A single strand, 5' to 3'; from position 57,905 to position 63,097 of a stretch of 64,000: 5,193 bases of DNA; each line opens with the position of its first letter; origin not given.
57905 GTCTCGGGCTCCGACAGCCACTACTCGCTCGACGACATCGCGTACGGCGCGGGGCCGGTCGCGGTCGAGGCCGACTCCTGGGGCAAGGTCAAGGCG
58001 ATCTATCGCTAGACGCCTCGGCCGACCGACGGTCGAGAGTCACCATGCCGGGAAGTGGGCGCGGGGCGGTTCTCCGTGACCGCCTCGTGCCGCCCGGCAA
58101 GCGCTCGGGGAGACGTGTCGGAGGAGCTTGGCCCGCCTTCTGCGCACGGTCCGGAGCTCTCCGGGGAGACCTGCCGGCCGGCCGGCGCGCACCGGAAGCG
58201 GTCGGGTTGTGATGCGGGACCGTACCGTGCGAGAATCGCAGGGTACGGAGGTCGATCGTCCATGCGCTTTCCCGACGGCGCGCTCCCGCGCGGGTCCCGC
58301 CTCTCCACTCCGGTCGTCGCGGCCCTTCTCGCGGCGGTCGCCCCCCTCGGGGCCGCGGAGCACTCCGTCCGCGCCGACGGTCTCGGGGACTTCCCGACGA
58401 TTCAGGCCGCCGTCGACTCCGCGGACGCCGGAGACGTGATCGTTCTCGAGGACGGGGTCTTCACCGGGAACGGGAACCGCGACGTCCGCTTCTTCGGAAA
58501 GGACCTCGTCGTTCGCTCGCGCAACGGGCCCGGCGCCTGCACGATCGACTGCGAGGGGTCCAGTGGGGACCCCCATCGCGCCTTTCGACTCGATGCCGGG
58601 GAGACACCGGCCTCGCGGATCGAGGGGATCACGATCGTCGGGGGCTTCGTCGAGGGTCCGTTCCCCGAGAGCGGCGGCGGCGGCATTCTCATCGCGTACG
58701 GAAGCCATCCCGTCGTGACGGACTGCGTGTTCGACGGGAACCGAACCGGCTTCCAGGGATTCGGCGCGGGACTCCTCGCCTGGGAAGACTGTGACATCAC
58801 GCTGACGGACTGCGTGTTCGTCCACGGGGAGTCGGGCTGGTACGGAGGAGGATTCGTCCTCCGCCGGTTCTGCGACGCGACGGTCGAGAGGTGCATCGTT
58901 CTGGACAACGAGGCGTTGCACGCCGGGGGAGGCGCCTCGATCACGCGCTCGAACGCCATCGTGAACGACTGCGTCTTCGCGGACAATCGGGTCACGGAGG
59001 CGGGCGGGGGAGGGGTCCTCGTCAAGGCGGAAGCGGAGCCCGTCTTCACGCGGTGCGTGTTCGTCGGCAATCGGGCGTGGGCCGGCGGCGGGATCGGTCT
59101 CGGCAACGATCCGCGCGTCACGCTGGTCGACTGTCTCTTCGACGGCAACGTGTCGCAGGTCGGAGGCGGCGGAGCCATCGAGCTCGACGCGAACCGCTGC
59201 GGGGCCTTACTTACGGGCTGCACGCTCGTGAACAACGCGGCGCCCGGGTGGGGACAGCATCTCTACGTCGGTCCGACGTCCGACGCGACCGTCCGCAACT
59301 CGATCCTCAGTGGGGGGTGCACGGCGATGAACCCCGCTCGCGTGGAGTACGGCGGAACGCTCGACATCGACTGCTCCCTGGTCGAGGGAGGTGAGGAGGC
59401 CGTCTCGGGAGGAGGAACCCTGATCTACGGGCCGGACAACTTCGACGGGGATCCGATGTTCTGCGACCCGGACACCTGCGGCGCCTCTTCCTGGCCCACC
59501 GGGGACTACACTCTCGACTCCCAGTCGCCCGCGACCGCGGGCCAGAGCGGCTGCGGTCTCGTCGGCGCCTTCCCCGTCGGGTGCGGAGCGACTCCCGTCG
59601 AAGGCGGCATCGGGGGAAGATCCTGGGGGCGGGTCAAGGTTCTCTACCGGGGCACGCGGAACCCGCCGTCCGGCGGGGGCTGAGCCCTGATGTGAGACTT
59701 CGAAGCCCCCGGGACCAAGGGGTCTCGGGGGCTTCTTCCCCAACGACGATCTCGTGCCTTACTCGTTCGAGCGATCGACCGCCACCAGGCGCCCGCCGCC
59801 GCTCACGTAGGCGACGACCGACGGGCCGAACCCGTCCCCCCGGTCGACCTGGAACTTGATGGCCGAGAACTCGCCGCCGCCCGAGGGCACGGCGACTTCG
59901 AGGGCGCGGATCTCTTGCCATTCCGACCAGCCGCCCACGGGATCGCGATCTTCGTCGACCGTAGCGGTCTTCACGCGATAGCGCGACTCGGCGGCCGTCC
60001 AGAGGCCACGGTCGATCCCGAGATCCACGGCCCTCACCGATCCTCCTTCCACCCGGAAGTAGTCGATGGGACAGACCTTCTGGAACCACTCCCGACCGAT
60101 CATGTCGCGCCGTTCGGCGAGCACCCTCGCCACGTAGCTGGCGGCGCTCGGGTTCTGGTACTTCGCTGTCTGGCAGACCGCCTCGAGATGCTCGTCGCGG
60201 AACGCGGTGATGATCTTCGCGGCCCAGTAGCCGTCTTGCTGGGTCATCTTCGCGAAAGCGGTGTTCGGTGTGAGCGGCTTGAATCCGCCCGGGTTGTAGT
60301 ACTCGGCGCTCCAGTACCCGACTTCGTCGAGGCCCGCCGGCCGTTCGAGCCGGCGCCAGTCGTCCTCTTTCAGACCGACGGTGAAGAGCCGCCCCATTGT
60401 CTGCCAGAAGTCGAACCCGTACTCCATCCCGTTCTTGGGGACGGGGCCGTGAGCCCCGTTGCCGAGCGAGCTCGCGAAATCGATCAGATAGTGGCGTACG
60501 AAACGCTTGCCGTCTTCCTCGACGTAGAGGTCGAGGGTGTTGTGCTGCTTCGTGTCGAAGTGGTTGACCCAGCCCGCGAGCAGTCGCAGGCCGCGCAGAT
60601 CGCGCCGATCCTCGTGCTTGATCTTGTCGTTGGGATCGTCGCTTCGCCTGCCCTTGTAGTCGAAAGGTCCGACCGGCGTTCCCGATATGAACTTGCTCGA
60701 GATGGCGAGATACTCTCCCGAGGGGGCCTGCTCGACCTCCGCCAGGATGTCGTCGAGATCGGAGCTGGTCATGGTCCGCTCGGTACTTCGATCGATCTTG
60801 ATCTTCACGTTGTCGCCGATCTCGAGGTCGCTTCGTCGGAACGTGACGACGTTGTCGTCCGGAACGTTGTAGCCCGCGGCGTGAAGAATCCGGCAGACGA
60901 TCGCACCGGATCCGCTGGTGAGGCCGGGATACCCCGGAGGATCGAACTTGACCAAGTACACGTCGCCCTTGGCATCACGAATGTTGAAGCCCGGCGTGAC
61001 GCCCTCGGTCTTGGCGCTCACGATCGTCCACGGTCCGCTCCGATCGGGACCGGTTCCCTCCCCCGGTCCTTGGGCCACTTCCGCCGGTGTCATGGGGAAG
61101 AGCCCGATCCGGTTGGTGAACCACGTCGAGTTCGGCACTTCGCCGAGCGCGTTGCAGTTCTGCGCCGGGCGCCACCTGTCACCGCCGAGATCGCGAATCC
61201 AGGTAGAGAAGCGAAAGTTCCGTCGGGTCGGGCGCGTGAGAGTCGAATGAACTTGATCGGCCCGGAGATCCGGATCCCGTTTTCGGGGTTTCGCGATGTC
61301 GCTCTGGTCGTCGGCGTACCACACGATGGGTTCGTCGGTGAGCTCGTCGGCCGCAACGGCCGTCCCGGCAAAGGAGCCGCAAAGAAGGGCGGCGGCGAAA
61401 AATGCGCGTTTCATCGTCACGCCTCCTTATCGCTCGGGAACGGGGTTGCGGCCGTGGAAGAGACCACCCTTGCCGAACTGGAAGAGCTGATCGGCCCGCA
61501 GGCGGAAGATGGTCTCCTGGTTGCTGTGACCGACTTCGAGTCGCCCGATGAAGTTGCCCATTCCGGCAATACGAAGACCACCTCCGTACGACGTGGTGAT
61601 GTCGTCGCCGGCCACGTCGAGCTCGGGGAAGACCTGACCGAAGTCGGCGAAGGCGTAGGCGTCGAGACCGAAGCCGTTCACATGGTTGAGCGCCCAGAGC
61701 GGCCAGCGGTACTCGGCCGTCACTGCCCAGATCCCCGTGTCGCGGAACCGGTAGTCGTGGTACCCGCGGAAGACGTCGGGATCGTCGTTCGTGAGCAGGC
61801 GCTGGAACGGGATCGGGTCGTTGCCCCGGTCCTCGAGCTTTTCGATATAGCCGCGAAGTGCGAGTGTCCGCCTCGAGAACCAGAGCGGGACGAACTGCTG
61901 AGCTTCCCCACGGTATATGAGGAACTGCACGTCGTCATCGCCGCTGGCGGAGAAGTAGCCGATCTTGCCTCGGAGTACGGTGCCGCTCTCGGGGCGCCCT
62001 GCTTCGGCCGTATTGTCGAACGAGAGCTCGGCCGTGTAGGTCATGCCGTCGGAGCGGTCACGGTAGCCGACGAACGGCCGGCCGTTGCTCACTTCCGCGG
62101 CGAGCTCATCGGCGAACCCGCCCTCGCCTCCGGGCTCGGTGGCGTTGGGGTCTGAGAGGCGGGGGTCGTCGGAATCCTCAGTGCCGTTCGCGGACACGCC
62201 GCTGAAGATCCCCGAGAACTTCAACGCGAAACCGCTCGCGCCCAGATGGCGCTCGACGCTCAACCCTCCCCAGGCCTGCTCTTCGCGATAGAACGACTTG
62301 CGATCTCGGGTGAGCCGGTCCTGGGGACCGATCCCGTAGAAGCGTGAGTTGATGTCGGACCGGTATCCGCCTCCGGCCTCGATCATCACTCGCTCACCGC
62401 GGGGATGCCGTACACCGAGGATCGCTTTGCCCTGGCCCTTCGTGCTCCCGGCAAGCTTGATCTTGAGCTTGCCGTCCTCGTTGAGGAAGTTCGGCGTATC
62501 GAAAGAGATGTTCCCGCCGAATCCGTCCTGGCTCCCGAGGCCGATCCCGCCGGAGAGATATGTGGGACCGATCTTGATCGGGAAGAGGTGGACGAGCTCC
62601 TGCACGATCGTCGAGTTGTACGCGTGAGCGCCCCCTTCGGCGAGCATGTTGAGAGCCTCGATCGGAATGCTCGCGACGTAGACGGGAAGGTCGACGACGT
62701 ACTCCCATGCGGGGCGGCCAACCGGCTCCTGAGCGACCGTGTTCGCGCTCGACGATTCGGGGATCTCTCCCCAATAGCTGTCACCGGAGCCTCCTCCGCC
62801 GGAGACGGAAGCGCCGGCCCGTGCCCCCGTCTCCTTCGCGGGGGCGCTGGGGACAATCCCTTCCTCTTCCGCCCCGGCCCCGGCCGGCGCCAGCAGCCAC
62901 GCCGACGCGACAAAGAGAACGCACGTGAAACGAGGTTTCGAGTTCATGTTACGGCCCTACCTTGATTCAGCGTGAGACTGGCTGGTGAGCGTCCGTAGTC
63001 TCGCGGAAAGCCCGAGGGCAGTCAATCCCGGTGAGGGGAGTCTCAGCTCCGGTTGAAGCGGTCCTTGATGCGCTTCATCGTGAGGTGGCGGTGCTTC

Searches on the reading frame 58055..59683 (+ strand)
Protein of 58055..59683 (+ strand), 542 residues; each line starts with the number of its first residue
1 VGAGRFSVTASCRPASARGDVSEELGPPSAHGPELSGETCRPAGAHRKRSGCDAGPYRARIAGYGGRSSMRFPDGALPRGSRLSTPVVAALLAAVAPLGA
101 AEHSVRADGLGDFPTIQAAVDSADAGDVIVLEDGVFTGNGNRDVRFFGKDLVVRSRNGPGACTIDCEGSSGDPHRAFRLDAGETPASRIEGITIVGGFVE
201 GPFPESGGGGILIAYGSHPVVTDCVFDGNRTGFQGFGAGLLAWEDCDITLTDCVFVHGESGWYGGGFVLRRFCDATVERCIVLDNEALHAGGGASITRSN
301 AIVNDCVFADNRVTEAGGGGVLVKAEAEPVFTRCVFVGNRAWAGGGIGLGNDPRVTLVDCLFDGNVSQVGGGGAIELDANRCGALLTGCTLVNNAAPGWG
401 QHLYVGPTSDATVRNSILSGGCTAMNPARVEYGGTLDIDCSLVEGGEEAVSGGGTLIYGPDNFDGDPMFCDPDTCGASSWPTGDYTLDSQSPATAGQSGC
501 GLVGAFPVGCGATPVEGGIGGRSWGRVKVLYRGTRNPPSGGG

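Call 10: search_protein_families(library=pfam, proteins=[window:58055-59683:+], max_evalue=0.00001)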
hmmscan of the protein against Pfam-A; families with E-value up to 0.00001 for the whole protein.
window:58055-59683:+ (542 aa): 1 family
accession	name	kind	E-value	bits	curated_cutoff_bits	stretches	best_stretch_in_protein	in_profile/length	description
PF13229.12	Beta_helix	-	2.7e-18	66.5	25.9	2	293-422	25-138/158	Right handed beta helix region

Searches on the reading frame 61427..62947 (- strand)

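Call 10: search_protein_families(library=pfam, proteins=[window:61427-62947:-], max_evalue=0.00001)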
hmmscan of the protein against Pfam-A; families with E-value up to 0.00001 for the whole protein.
window:61427-62947:- (506 aa): 1 family
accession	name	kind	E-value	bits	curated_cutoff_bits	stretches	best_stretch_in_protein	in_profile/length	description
PF01103.29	Omp85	-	2.9e-11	43.9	24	1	133-461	11-292/325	Omp85 superfamily domain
